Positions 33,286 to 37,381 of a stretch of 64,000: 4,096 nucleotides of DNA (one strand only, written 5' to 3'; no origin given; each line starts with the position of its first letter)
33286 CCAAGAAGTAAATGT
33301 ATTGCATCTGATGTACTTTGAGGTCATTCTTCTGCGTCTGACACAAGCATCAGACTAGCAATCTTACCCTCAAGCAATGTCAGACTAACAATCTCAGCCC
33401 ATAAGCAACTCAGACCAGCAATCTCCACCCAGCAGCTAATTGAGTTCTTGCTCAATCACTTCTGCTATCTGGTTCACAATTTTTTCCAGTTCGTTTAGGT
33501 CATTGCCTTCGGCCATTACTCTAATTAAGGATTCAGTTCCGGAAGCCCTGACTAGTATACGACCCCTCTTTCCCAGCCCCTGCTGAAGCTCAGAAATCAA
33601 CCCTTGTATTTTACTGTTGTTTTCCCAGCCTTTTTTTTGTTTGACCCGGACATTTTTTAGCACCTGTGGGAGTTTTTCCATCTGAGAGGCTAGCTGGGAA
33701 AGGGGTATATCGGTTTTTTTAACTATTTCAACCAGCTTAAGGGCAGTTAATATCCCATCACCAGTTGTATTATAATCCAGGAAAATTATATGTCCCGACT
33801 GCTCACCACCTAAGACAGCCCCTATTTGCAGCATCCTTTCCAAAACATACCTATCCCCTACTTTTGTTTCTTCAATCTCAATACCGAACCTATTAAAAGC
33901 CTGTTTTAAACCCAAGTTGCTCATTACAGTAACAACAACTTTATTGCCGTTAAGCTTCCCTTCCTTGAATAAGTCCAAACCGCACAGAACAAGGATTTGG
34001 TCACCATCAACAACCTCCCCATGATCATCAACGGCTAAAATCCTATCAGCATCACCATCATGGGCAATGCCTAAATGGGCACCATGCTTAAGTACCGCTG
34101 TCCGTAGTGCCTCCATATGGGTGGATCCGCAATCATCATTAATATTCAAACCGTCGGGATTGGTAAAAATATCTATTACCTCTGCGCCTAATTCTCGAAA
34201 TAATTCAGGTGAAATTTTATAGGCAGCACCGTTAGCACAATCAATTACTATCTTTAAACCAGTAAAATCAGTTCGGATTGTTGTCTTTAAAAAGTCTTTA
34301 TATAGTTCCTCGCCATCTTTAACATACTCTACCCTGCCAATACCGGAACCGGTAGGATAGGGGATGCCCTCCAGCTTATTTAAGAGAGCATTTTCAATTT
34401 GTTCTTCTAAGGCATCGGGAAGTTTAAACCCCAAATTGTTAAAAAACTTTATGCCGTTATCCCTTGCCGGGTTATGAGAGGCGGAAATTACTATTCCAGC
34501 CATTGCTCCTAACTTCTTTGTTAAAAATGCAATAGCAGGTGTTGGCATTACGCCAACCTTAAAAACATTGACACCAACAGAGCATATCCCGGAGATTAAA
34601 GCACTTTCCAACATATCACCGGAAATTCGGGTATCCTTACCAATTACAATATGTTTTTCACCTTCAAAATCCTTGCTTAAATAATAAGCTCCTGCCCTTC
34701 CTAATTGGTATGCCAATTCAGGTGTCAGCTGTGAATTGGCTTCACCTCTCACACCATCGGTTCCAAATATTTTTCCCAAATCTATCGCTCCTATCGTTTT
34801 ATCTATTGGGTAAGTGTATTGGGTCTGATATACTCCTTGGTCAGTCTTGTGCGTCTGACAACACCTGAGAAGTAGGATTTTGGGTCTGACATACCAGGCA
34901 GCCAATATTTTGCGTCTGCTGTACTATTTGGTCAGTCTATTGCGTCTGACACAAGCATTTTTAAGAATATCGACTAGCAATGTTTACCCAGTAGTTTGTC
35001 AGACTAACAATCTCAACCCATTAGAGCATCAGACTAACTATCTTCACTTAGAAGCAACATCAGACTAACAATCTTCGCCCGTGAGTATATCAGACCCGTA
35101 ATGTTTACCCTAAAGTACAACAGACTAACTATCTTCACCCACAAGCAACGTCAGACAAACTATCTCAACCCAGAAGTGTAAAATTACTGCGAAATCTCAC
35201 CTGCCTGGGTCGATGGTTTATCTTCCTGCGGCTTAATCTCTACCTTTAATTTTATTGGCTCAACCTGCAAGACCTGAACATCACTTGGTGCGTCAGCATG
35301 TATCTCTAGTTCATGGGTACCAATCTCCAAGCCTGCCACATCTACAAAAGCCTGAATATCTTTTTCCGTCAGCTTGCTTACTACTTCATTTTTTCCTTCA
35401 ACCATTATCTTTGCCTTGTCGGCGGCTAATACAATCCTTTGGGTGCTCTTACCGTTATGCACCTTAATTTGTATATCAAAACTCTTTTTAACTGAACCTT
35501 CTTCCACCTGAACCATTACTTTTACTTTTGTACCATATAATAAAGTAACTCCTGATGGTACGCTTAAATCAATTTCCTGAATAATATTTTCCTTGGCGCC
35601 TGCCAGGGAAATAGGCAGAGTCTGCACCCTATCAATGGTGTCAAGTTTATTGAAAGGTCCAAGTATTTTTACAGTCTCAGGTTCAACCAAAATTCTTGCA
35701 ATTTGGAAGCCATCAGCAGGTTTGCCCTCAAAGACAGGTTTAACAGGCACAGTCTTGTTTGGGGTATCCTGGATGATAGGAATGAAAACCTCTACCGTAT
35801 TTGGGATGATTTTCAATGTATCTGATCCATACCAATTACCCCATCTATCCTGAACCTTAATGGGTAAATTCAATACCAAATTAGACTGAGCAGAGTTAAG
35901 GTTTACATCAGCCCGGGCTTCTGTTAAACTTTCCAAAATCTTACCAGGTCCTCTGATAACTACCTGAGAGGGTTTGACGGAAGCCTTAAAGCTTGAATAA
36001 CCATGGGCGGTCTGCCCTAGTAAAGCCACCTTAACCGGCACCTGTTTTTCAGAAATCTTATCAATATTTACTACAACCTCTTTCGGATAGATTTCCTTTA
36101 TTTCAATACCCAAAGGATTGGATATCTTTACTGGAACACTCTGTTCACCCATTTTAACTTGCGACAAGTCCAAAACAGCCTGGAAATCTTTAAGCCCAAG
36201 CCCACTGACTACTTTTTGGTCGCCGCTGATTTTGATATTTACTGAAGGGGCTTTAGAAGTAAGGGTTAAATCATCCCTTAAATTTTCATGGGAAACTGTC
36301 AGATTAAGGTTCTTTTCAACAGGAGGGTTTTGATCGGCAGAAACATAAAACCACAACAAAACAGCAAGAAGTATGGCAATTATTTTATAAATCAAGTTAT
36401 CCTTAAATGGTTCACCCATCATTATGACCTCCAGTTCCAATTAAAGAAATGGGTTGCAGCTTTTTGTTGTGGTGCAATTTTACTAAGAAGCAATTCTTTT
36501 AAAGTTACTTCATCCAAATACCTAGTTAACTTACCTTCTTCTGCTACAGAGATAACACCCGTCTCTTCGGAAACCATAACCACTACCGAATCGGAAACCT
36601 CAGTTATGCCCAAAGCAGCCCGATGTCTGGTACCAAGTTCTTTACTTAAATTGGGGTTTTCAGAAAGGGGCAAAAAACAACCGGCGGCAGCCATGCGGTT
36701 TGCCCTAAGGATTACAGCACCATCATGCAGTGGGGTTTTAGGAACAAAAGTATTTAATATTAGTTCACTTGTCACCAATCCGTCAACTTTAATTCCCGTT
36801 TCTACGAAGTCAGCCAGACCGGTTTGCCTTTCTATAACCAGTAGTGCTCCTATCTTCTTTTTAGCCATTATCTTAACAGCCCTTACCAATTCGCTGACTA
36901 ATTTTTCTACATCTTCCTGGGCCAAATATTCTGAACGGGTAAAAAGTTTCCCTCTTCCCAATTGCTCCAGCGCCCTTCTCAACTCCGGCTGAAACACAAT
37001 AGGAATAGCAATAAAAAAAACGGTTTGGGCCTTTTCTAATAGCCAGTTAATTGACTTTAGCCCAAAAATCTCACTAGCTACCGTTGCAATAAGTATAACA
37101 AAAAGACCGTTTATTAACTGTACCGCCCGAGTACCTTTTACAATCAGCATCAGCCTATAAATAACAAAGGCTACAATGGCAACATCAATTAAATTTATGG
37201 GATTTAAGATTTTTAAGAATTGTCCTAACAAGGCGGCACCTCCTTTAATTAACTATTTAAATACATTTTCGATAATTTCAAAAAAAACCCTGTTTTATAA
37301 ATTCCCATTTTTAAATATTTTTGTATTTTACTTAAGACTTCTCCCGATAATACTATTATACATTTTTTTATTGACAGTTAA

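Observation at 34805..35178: Family-B ~30-bp mosaic repeats occupy spacers inside conserved operons, in both orientations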

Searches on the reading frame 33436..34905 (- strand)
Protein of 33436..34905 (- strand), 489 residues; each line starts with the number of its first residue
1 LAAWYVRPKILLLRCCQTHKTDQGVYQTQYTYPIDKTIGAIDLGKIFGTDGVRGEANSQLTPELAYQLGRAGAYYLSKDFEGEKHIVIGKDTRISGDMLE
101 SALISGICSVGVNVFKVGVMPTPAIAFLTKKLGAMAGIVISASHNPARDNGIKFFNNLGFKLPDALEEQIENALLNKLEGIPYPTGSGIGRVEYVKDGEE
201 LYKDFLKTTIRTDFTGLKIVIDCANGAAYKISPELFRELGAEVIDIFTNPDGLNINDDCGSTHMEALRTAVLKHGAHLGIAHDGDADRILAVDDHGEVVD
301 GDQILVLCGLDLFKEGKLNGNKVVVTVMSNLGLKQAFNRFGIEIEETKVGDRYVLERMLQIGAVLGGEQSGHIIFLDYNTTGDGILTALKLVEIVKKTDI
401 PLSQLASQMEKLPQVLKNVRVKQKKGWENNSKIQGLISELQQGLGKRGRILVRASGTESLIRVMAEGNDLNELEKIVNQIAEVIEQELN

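Call 7: search_protein_families(library=pfam, proteins=[window:33436-34905:-])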
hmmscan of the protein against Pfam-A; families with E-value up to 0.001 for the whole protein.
window:33436-34905:- (489 aa): 4 families
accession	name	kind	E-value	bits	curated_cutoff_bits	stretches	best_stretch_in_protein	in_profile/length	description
PF02878.22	PGM_PMM_I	-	3.5e-46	156.7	22.5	1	45-176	2-133/138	Phosphoglucomutase/phosphomannomutase, alpha/beta/alpha domain I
PF02880.22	PGM_PMM_III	-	1e-37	129.2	20.7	1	300-411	1-114/115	Phosphoglucomutase/phosphomannomutase, alpha/beta/alpha domain III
PF00408.26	PGM_PMM_IV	-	4e-17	62.5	23.1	1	416-482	1-67/68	Phosphoglucomutase/phosphomannomutase, C-terminal domain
PF02879.22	PGM_PMM_II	-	1.4e-16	61.3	29.3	1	203-296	4-103/103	Phosphoglucomutase/phosphomannomutase, alpha/beta/alpha domain II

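Call 25: find_homologous_proteins(query=window:33439-34779:-, max_evalue=1e-50)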
Query window:33439-34779:- (447 aa): 8000 proteins with E <= 1e-50 among 8000 candidates; the best 120 are listed.
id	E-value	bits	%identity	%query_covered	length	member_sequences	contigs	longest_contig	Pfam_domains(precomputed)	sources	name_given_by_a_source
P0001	1.3e-290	981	100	100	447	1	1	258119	PF02878.23,PF00408.27,PF02879.23,PF02880.23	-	-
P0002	2.3e-211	720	74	100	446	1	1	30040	PF02878.23,PF00408.27,PF02879.23,PF02880.23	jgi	-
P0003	2.8e-209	713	72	100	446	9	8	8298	PF02878.23,PF00408.27,PF02879.23,PF02880.23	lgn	-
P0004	2.3e-206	704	72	100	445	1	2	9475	PF02878.23,PF00408.27,PF02879.23,PF02880.23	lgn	-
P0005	1.2e-205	701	72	100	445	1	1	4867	PF02878.23,PF00408.27,PF02879.23,PF02880.23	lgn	-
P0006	2.3e-205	700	73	99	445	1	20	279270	PF02878.23,PF00408.27,PF02879.23,PF02880.23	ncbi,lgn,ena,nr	ncbi:MAG: phosphoglucosamine mutase [Clostridiaceae bacterium BRH_c20a]|nr:MAG: phosphoglucosamine m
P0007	2.8e-205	700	73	99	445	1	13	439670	PF02878.23,PF00408.27,PF02879.23,PF02880.23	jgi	-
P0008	1.2e-203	695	72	100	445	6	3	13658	PF02878.23,PF00408.27,PF02879.23,PF02880.23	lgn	-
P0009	1.5e-201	688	71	100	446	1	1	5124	PF02878.23,PF00408.27,PF02879.23,PF02880.23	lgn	-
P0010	1.2e-200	685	71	100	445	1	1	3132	PF02878.23,PF00408.27,PF02879.23,PF02880.23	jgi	-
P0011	4.3e-200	683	71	100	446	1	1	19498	PF02878.23,PF00408.27,PF02879.23,PF02880.23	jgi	-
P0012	6.1e-200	683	71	100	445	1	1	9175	PF02878.23,PF00408.27,PF02879.23,PF02880.23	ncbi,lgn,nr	ncbi:MAG: phosphoglucosamine mutase [Peptococcaceae bacterium BICA1-8]|nr:MAG: phosphoglucosamine mu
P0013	6.9e-200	682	71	100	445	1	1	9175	PF02878.23,PF00408.27,PF02879.23,PF02880.23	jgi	-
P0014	7.5e-200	682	70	100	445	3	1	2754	PF02878.23,PF00408.27,PF02879.23,PF02880.23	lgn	-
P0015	1.1e-199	682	71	100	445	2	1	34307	PF02878.23,PF00408.27,PF02879.23,PF02880.23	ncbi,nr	ncbi:MAG: phosphoglucosamine mutase [Clostridia bacterium]|nr:phosphoglucosamine mutase [Clostridia 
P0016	2.9e-199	680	69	100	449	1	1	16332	PF02878.23,PF00408.27,PF02879.23,PF02880.23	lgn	-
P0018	2.1e-192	658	67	100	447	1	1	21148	PF02878.23,PF00408.27,PF02879.23,PF02880.23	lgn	-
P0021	2.5e-188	644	66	100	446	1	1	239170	PF02878.23,PF00408.27,PF02879.23,PF02880.23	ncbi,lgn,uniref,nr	ncbi:phosphoglucosamine mutase [Desulfonispora thiosulfatigenes DSM 11270]|uniref:Phosphoglucosamine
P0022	1.6e-186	638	66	100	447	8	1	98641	PF02878.23,PF00408.27,PF02879.23,PF02880.23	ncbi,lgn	-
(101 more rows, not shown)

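Call 26: find_encoding_contigs(protein=P0002, flank=10000, max_places=2)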
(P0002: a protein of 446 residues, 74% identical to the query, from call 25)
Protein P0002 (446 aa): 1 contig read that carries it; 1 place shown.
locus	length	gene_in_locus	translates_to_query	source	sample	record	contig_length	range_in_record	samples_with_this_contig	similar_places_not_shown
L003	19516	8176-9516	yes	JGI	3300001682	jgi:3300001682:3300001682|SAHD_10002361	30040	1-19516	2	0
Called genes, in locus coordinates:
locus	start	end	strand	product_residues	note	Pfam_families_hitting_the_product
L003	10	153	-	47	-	-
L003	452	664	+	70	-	PF09723:Zn_ribbon_8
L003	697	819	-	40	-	-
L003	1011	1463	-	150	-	PF13188:PAS_8 (weak), PF08448:PAS_4, PF13426:PAS_9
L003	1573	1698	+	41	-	-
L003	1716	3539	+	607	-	-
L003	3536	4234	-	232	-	PF05949:DUF881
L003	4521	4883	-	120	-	PF06947:DUF1290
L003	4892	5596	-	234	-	PF05949:DUF881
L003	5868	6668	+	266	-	PF19293:CdaA_N (weak), PF02457:DAC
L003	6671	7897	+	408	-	PF07949:YbbR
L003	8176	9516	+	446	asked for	PF02878:PGM_PMM_I, PF02879:PGM_PMM_II, PF02880:PGM_PMM_III, PF00408:PGM_PMM_IV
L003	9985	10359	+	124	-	PF01648:ACPS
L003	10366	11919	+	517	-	PF03853:YjeF_N, PF01256:Carb_kinase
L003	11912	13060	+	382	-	PF01168:Ala_racemase_N, PF00842:Ala_racemase_C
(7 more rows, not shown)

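Call 27: find_encoding_contigs(protein=P0006, flank=10000, max_places=2)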
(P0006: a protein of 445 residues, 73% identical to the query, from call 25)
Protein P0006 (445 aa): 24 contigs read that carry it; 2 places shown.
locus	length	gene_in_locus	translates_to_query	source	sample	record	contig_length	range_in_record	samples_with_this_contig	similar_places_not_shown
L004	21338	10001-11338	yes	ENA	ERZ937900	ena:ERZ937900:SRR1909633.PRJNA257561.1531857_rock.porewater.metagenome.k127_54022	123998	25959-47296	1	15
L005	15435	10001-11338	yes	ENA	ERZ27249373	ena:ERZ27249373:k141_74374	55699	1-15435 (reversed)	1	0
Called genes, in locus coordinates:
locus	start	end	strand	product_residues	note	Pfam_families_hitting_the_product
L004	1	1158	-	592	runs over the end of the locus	PF00317:Ribonuc_red_lgN, PF02867:Ribonuc_red_lgC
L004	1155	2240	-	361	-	PF12945:PilZNR, PF00142:Fer4_NifH (weak), PF01656:CbiA, PF02374:ArsA_ATPase (weak), PF10609:ParA, PF13614:AAA_31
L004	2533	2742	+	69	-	PF09723:Zn_ribbon_8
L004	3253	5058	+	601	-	-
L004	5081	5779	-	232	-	PF05949:DUF881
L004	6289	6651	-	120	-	PF06947:DUF1290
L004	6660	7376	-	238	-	PF05949:DUF881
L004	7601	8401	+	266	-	PF19293:CdaA_N (weak), PF02457:DAC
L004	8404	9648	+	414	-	PF07949:YbbR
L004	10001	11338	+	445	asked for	PF02878:PGM_PMM_I, PF02879:PGM_PMM_II, PF02880:PGM_PMM_III, PF00408:PGM_PMM_IV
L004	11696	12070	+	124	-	PF01648:ACPS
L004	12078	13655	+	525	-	PF03853:YjeF_N, PF01256:Carb_kinase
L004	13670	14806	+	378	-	PF01168:Ala_racemase_N, PF00842:Ala_racemase_C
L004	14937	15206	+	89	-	PF01402:RHH_1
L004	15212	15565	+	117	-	PF02452:PemK_toxin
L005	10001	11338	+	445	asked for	PF02878:PGM_PMM_I, PF02879:PGM_PMM_II, PF02880:PGM_PMM_III, PF00408:PGM_PMM_IV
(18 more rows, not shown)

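Call 28: find_encoding_contigs(protein=P0007, flank=10000, max_places=2)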
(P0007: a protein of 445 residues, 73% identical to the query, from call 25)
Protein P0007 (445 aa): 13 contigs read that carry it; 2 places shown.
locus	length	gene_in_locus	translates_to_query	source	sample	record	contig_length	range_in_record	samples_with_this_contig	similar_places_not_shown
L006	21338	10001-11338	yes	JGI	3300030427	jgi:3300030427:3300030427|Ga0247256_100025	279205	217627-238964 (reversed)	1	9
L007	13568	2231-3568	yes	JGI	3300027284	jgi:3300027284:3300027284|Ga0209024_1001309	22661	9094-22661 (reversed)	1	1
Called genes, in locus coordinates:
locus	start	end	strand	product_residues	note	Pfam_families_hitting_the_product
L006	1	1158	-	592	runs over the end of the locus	PF00317:Ribonuc_red_lgN, PF02867:Ribonuc_red_lgC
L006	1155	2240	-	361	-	PF12945:PilZNR, PF00142:Fer4_NifH (weak), PF01656:CbiA, PF02374:ArsA_ATPase (weak), PF10609:ParA, PF13614:AAA_31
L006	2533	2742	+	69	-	PF09723:Zn_ribbon_8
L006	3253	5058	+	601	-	-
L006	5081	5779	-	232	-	PF05949:DUF881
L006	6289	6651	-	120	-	PF06947:DUF1290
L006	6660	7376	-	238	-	PF05949:DUF881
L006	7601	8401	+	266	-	PF19293:CdaA_N (weak), PF02457:DAC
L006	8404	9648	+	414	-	PF07949:YbbR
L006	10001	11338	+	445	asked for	PF02878:PGM_PMM_I, PF02879:PGM_PMM_II, PF02880:PGM_PMM_III, PF00408:PGM_PMM_IV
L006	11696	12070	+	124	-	PF01648:ACPS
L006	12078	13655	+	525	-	PF03853:YjeF_N, PF01256:Carb_kinase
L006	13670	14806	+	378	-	PF01168:Ala_racemase_N, PF00842:Ala_racemase_C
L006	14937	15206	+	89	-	PF01402:RHH_1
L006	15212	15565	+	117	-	PF02452:PemK_toxin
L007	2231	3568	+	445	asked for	PF02878:PGM_PMM_I, PF02879:PGM_PMM_II, PF02880:PGM_PMM_III, PF00408:PGM_PMM_IV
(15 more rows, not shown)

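Call 35: find_encoding_contigs(protein=P0015, flank=10000, max_places=1)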
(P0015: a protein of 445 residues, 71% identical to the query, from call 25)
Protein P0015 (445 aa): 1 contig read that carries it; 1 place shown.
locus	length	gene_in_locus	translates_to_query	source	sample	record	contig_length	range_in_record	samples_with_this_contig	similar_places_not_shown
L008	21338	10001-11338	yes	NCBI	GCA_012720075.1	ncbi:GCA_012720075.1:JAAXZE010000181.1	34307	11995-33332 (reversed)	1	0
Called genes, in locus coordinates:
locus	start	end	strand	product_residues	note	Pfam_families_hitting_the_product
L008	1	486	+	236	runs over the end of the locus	PF01520:Amidase_3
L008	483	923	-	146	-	-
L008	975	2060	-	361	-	PF12945:PilZNR, PF00142:Fer4_NifH (faint), PF01656:CbiA, PF02374:ArsA_ATPase (weak), PF06564:CBP_BcsQ (weak), PF10609:ParA, PF13614:AAA_31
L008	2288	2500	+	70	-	PF09723:Zn_ribbon_8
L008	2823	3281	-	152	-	PF00989:PAS (weak), PF13188:PAS_8 (weak), PF08448:PAS_4, PF13426:PAS_9, PF08447:PAS_3 (weak)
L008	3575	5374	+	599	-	-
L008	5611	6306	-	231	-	PF05949:DUF881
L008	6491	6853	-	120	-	PF06947:DUF1290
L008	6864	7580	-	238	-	PF05949:DUF881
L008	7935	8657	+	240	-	PF02457:DAC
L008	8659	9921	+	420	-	PF07949:YbbR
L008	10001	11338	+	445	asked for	PF02878:PGM_PMM_I, PF02879:PGM_PMM_II, PF02880:PGM_PMM_III, PF00408:PGM_PMM_IV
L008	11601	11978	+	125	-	PF01648:ACPS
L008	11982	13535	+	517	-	PF03853:YjeF_N, PF01256:Carb_kinase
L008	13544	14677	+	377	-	PF01168:Ala_racemase_N, PF00842:Ala_racemase_C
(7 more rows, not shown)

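Call 36: find_encoding_contigs(protein=P0021, flank=10000, max_places=1)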
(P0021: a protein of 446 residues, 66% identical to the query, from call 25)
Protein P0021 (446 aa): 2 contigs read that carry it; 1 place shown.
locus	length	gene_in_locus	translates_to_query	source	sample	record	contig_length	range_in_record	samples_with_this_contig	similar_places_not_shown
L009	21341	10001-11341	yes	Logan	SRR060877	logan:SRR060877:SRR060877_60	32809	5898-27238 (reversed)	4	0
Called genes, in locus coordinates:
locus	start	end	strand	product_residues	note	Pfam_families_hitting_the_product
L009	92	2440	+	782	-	PF02190:LON_substr_bdg, PF00004:AAA, PF07724:AAA_2 (faint), PF07728:AAA_5, PF22667:Lon_lid, PF05362:Lon_C, PF13541:ChlI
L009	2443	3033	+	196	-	PF01926:MMR_HSR1, PF02421:FeoB_N, PF03193:RsgA_GTPase (faint)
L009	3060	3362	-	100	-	-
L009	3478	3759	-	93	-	-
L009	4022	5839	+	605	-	-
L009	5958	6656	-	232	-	PF05949:DUF881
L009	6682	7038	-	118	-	PF06947:DUF1290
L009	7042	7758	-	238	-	PF05949:DUF881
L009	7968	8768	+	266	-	PF19293:CdaA_N, PF02457:DAC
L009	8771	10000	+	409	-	PF07949:YbbR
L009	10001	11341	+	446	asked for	PF02878:PGM_PMM_I, PF02879:PGM_PMM_II, PF02880:PGM_PMM_III, PF00408:PGM_PMM_IV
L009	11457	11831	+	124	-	PF01648:ACPS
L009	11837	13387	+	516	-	PF03853:YjeF_N, PF08543:Phos_pyr_kin (faint), PF01256:Carb_kinase, PF02110:HK (weak)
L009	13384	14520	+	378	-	PF01168:Ala_racemase_N, PF00842:Ala_racemase_C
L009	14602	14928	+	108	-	PF01402:RHH_1, PF27083:MazE_antitoxin_C (weak)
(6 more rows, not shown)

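Call 37: find_encoding_contigs(protein=P0012, flank=10000, max_places=1)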
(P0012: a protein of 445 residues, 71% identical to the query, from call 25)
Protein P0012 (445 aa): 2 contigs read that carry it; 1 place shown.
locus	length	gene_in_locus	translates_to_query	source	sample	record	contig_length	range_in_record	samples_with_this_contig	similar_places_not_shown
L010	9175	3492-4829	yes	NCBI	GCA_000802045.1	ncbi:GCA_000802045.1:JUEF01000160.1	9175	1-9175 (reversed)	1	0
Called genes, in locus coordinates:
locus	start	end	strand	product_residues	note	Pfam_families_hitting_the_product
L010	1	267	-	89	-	PF06947:DUF1290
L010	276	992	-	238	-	PF05949:DUF881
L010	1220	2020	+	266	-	PF19293:CdaA_N (weak), PF02457:DAC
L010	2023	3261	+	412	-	PF07949:YbbR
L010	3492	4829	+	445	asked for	PF02878:PGM_PMM_I, PF02879:PGM_PMM_II, PF02880:PGM_PMM_III, PF00408:PGM_PMM_IV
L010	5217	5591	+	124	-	PF01648:ACPS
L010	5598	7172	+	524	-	PF03853:YjeF_N, PF01256:Carb_kinase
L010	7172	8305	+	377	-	PF01168:Ala_racemase_N, PF00842:Ala_racemase_C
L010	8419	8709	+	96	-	PF01402:RHH_1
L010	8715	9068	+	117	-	PF02452:PemK_toxin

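Call 57: find_encoding_contigs(protein=P0016, flank=6000, max_places=1)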
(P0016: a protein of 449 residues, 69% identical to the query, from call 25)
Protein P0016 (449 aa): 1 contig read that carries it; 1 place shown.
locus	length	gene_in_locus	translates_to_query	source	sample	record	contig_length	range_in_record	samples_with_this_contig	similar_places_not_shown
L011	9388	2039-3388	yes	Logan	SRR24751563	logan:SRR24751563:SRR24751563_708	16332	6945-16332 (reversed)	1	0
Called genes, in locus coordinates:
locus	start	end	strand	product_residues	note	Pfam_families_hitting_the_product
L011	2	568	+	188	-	?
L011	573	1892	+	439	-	PF07949:YbbR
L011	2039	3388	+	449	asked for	PF02878:PGM_PMM_I, PF02879:PGM_PMM_II, PF02880:PGM_PMM_III, PF00408:PGM_PMM_IV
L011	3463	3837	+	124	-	PF01648:ACPS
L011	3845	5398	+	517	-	PF03853:YjeF_N, PF01256:Carb_kinase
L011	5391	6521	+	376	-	PF01168:Ala_racemase_N, PF00842:Ala_racemase_C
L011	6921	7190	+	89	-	PF01402:RHH_1, PF27083:MazE_antitoxin_C (weak)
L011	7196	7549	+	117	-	PF02452:PemK_toxin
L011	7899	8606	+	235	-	PF07722:Peptidase_C26, PF00117:GATase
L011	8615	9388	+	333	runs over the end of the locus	PF06089:Asparaginase_II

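Call 58: find_encoding_contigs(protein=P0018, flank=6000, max_places=1)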
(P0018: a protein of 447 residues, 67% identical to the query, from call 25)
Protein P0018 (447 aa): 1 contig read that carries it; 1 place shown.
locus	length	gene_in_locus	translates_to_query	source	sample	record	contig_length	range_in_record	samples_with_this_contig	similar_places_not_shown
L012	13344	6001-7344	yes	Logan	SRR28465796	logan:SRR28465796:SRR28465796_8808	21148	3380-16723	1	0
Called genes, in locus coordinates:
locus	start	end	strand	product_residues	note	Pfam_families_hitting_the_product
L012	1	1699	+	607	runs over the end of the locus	-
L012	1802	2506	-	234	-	PF05949:DUF881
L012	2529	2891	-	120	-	PF06947:DUF1290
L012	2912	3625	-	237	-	PF21773:ODAD1_CC (weak), PF05949:DUF881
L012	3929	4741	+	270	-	PF19293:CdaA_N (weak), PF02457:DAC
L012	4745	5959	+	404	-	PF07949:YbbR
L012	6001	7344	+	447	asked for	PF02878:PGM_PMM_I, PF02879:PGM_PMM_II, PF02880:PGM_PMM_III, PF00408:PGM_PMM_IV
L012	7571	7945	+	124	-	PF01648:ACPS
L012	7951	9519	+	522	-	PF03853:YjeF_N, PF01256:Carb_kinase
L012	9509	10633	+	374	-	PF01168:Ala_racemase_N, PF00842:Ala_racemase_C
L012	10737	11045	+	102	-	PF01402:RHH_1, PF27083:MazE_antitoxin_C (weak)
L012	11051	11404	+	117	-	PF02452:PemK_toxin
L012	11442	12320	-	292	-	PF00512:HisKA, PF02518:HATPase_c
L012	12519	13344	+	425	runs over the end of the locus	PF20720:nSTAND3 (faint), PF05673:DUF815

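Call 59: find_encoding_contigs(protein=P0022, flank=6000, max_places=1)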
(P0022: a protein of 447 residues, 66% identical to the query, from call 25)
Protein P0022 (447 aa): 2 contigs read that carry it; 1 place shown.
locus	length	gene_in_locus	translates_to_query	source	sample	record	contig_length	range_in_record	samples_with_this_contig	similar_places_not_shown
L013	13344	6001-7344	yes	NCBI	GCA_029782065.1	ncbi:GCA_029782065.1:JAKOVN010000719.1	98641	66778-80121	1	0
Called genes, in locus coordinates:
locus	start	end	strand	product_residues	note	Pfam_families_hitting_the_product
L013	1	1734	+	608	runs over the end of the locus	-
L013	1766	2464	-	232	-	PF05949:DUF881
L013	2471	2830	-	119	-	PF06947:DUF1290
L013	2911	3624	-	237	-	PF05949:DUF881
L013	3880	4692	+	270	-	PF19293:CdaA_N (weak), PF02457:DAC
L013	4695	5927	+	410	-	PF07949:YbbR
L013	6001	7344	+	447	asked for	PF02878:PGM_PMM_I, PF02879:PGM_PMM_II, PF02880:PGM_PMM_III, PF00408:PGM_PMM_IV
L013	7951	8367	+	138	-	PF01648:ACPS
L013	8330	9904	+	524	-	PF03853:YjeF_N, PF01256:Carb_kinase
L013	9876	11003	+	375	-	PF01168:Ala_racemase_N, PF00842:Ala_racemase_C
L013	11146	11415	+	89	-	PF01402:RHH_1, PF27083:MazE_antitoxin_C (weak)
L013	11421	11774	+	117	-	PF02452:PemK_toxin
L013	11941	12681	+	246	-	PF07722:Peptidase_C26, PF00117:GATase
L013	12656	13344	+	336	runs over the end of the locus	PF06089:Asparaginase_II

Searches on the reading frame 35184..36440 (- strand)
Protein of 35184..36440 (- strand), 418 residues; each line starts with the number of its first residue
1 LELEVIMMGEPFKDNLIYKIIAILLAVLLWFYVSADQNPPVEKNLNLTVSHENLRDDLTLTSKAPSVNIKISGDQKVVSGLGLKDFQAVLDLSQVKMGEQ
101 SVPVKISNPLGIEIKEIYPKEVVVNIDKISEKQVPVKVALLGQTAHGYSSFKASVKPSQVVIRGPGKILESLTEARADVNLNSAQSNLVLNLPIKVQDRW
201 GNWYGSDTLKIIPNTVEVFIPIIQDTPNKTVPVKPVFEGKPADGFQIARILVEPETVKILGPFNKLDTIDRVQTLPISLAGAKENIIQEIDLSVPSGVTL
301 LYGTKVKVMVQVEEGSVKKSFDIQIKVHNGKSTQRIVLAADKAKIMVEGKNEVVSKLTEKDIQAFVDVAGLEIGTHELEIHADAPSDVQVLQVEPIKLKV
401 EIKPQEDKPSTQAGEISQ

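Call 7: search_protein_families(library=pfam, proteins=[window:35184-36440:-])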
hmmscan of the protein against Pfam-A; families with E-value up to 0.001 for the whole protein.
window:35184-36440:- (418 aa): 1 family
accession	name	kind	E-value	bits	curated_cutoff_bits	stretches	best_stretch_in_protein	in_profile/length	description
PF07949.17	YbbR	-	1.1e-32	112.7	22.3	3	231-308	1-79/81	YbbR-like protein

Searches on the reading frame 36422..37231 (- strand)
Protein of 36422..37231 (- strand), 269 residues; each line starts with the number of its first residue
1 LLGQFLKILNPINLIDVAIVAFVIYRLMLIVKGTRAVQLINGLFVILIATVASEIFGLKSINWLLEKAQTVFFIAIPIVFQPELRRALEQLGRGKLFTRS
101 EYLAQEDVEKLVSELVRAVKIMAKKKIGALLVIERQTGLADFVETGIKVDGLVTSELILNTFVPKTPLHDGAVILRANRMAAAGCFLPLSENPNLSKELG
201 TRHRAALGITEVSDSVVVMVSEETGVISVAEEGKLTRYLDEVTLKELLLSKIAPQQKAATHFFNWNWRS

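Call 7: search_protein_families(library=pfam, proteins=[window:36422-37231:-])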
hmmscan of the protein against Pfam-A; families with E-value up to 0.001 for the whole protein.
window:36422-37231:- (269 aa): 2 families
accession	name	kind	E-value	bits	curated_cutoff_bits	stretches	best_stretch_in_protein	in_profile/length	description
PF02457.21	DAC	-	7.5e-44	148.6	27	1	117-235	2-119/119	DisA bacterial checkpoint controller nucleotide-binding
PF19293.4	CdaA_N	-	5.3e-06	26.9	23.8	1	13-83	9-80/81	CdaA N-terminal transmembrane domain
